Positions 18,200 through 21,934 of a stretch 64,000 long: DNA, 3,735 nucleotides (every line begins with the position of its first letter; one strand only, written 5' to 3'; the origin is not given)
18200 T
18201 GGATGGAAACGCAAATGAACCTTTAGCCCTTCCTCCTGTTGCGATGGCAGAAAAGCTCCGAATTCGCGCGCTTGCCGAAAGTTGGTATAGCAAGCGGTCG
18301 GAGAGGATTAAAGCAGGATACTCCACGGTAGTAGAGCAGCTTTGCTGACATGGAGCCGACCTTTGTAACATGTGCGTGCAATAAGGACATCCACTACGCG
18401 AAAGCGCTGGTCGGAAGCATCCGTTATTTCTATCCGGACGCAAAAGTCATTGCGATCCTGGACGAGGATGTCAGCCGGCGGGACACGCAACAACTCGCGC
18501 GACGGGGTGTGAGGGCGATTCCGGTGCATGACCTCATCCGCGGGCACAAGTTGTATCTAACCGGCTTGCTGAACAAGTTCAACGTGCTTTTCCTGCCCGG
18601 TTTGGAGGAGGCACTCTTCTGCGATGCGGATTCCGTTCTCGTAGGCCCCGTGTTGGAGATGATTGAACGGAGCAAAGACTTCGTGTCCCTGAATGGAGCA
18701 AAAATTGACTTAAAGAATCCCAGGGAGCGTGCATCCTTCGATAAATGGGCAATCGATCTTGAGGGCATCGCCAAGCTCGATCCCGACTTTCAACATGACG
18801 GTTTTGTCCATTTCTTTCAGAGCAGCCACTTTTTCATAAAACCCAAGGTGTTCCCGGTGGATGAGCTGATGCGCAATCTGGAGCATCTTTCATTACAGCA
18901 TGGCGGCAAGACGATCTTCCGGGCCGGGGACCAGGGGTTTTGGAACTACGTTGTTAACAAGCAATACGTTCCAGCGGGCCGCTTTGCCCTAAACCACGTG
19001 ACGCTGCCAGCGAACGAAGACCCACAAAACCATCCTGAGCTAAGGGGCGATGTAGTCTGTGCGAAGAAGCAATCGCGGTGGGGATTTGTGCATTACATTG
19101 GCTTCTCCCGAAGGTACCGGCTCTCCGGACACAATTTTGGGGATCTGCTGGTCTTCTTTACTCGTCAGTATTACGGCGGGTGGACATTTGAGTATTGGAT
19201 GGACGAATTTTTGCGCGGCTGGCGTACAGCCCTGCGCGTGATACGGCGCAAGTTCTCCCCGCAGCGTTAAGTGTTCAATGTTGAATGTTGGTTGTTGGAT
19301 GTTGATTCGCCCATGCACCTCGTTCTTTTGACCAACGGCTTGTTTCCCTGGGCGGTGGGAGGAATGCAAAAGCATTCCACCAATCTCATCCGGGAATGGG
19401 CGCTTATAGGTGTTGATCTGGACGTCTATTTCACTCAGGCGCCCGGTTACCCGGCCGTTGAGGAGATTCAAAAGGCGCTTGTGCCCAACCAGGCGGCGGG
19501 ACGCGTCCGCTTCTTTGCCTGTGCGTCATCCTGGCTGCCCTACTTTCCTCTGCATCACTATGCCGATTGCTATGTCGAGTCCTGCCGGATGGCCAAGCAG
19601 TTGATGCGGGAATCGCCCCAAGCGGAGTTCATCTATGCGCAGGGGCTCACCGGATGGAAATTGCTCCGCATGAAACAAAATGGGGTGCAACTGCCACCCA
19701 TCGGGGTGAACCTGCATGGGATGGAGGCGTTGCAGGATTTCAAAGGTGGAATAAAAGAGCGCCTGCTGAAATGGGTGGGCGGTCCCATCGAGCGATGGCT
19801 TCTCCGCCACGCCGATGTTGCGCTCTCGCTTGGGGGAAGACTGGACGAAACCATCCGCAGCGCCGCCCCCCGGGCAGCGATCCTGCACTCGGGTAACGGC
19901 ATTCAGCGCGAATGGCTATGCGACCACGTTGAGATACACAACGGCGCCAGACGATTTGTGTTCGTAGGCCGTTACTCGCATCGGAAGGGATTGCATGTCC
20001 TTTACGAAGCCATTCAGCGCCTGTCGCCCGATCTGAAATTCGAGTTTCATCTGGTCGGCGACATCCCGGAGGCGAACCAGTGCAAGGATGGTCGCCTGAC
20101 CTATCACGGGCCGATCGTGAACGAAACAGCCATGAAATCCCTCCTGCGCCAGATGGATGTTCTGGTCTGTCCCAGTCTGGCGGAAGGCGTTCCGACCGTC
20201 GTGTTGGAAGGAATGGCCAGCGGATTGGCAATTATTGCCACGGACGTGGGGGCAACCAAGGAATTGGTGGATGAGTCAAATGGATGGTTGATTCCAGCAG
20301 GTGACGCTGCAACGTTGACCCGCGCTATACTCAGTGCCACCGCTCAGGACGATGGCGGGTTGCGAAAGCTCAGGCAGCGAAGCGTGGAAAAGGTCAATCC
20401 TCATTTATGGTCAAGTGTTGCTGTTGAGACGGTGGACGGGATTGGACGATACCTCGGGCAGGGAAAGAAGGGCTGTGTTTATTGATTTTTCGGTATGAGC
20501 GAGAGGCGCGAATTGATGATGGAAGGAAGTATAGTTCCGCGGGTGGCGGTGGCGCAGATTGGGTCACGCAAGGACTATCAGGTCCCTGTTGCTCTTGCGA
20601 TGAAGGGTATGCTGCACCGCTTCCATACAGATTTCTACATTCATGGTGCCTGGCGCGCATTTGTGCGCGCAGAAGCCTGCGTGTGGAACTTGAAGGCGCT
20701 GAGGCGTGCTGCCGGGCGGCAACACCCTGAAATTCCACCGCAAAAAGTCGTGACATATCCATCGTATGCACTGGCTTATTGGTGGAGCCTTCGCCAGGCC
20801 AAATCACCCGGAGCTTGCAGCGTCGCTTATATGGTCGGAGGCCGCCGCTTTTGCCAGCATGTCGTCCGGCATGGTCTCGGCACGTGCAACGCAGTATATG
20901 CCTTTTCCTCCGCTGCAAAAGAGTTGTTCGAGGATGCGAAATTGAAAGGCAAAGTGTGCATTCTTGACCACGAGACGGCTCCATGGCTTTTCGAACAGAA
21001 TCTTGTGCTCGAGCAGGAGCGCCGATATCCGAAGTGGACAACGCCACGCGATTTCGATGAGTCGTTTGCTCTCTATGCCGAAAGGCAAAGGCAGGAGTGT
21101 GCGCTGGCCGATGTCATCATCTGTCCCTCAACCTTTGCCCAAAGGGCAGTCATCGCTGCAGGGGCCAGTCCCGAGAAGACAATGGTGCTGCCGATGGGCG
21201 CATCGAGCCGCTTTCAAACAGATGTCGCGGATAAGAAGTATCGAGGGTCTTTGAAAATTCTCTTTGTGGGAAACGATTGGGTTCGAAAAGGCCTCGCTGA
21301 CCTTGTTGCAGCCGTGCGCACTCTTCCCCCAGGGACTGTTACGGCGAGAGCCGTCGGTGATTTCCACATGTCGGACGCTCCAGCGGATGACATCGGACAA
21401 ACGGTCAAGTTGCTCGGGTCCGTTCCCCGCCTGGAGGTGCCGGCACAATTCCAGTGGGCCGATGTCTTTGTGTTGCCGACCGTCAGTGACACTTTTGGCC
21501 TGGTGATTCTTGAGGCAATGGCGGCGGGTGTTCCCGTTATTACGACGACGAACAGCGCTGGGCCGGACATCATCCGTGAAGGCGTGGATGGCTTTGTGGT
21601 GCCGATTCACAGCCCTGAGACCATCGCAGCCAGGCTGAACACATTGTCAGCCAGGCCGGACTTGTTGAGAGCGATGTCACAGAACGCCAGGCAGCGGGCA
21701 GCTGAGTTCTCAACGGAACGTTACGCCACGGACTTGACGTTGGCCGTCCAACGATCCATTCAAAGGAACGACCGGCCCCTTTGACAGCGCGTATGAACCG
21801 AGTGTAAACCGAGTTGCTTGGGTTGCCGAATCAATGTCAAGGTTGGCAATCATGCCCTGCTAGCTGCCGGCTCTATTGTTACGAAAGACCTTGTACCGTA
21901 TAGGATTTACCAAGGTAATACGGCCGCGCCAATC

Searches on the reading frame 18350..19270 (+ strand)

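Call 30: search_protein_families(library=ncbifam, proteins=[window:18350-19270:+], max_evalue=0.00001)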
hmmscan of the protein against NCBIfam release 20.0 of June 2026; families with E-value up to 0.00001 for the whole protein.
window:18350-19270:+ (306 aa): 1 family
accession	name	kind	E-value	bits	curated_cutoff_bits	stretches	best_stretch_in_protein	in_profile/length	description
NF045582.1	Npun_R2823_gen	subfamily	8.1e-06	25.6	250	0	68-255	90-270/299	Npun_R2821/Npun_R2822 family protein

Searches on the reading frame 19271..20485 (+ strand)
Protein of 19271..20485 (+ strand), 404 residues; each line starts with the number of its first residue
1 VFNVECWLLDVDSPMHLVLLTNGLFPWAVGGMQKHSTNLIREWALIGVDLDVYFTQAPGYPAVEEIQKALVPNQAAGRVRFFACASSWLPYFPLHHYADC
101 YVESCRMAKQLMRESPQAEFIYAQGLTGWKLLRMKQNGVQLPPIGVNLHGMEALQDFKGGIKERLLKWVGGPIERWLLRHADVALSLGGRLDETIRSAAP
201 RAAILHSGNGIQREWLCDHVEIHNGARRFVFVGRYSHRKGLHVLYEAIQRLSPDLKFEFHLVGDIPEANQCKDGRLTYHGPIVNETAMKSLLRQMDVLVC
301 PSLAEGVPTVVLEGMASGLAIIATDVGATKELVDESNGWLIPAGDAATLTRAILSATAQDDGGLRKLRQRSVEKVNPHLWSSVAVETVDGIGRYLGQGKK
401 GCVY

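Call 30: search_protein_families(library=ncbifam, proteins=[window:19271-20485:+], max_evalue=0.00001)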
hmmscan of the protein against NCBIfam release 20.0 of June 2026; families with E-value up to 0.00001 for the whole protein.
window:19271-20485:+ (404 aa): 21 families
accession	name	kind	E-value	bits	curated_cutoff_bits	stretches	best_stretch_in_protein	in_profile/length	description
NF047684.1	TeichurnBiosyTuaC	equivalog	7.4e-21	74.5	550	1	219-360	212-355/391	teichuronic acid biosynthesis protein TuaC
NF053787.1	GlcN_PG_synth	equivalog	2.6e-20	72.6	480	1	218-384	189-349/361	N-acetylglucosaminyl phosphatidylglycerol synthase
TIGR03088.1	stp2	hypoth_equivalog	1.2e-18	67.3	409.05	1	286-360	264-338/374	TIGR03088 family PEP-CTERM/XrtA system glycosyltransferase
TIGR02149.1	glgA_Coryne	subfamily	3.6e-15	56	302.4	1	212-389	190-385/391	glycogen synthase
NF041876.1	EPS_EpsE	equivalog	2.5e-14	53.3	400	1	283-381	284-382/389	exopolysaccharide biosynthesis GT4 family glycosyltransferase EpsE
TIGR04047.1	MSMEG_0565_glyc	hypoth_equivalog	9.5e-13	48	259.85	1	270-388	253-368/373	MSMEG_0565 family glycosyltransferase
TIGR04005.1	wcaL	equivalog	4.3e-11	42.3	537.6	1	177-378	171-389/406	colanic acid biosynthesis glycosyltransferase WcaL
TIGR04063.1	stp3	hypoth_equivalog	2.8e-10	39.6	442.05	1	293-376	288-376/397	TIGR04063 family PEP-CTERM/XrtA system glycosyltransferase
NF038295.1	EPS_HpsP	equivalog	5.1e-10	38.9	550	1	215-388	196-381/388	hormogonium polysaccharide biosynthesis glycosyltransferase HpsP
TIGR03999.1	thiol_BshA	equivalog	5.4e-10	38.7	273.7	1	241-383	214-361/375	N-acetyl-alpha-D-glucosaminyl L-malate synthase BshA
TIGR04348.1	TIGR04348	equivalog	4.4e-09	35.8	300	1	269-372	188-289/310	selenoneine biosynthesis selenosugar synthase SenB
NF038011.1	PelF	equivalog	5.6e-09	35.6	100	1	288-337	377-426/489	GT4 family glycosyltransferase PelF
NF041879.1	EPS_EpsH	equivalog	6.4e-09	35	800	1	228-395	239-416/431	exopolysaccharide biosynthesis glycosyltransferase EpsH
NF046085.1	XrtY_assoc_Gly1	equivalog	6.8e-08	31.8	400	1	224-378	207-367/387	XrtY-associated glycosyltransferase XYAG1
TIGR04157.1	glyco_rSAM_CFB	subfamily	1.1e-07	31.2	400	1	221-344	222-351/406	TIGR04157 family glycosyltransferase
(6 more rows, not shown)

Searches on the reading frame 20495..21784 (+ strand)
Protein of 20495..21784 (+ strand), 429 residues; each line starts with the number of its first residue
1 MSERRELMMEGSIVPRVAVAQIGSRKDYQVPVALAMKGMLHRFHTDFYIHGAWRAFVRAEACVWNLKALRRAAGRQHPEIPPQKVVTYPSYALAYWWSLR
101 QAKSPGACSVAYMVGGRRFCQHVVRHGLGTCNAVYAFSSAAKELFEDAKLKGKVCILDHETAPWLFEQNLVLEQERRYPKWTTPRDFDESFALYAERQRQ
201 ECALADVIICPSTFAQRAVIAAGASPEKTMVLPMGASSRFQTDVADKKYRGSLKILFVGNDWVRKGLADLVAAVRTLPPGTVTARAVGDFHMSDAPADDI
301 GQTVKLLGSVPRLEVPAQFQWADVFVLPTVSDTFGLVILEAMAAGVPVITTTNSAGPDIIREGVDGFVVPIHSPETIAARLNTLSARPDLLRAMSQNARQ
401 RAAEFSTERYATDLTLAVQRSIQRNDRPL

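Call 30: search_protein_families(library=ncbifam, proteins=[window:20495-21784:+], max_evalue=0.00001)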
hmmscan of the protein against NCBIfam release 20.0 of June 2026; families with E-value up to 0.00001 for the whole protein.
window:20495-21784:+ (429 aa): 28 families (the best 25 are shown)
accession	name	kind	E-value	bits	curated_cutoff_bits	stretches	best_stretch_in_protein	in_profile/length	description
NF041876.1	EPS_EpsE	equivalog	2.2e-27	96.3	400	1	221-412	180-387/389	exopolysaccharide biosynthesis GT4 family glycosyltransferase EpsE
TIGR03999.1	thiol_BshA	equivalog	5e-18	65.2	273.7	1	299-410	252-362/375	N-acetyl-alpha-D-glucosaminyl L-malate synthase BshA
TIGR03449.1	mycothiol_MshA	equivalog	8.4e-18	64.4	462.5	1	299-418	281-400/406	D-inositol-3-phosphate glycosyltransferase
TIGR03088.1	stp2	hypoth_equivalog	2.1e-16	60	409.05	1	299-411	252-363/374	TIGR03088 family PEP-CTERM/XrtA system glycosyltransferase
TIGR02149.1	glgA_Coryne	subfamily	1.4e-14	54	302.4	1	254-421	206-389/391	glycogen synthase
TIGR04047.1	MSMEG_0565_glyc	hypoth_equivalog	3.2e-13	49.5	259.85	1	300-411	256-364/373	MSMEG_0565 family glycosyltransferase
NF047684.1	TeichurnBiosyTuaC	equivalog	7e-13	48.3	550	1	227-416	185-384/391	teichuronic acid biosynthesis protein TuaC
NF041879.1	EPS_EpsH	equivalog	1e-12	47.5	800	1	208-420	193-414/431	exopolysaccharide biosynthesis glycosyltransferase EpsH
TIGR04005.1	wcaL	equivalog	1.1e-12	47.6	537.6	1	207-412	177-397/406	colanic acid biosynthesis glycosyltransferase WcaL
NF049988.1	MGlcDAGSynMgs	equivalog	1.2e-12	47.9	400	1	299-426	267-392/398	alpha-monoglucosyldiacylglycerol synthase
NF053787.1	GlcN_PG_synth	equivalog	2.6e-12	46.3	480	1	207-403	146-340/361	N-acetylglucosaminyl phosphatidylglycerol synthase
TIGR04157.1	glyco_rSAM_CFB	subfamily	3.1e-10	39.6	400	1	196-398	161-376/406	TIGR04157 family glycosyltransferase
NF047880.1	glyco_SdgA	exception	1.8e-09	36.7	800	1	314-410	382-479/488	serine-aspartate repeat adhesin O-glycosyltransferase SdgA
NF038011.1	PelF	equivalog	2.7e-09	36.6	100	1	319-410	381-480/489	GT4 family glycosyltransferase PelF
TIGR02470.1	sucr_synth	equivalog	4.3e-09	35.1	810.4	1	324-411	646-738/784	sucrose synthase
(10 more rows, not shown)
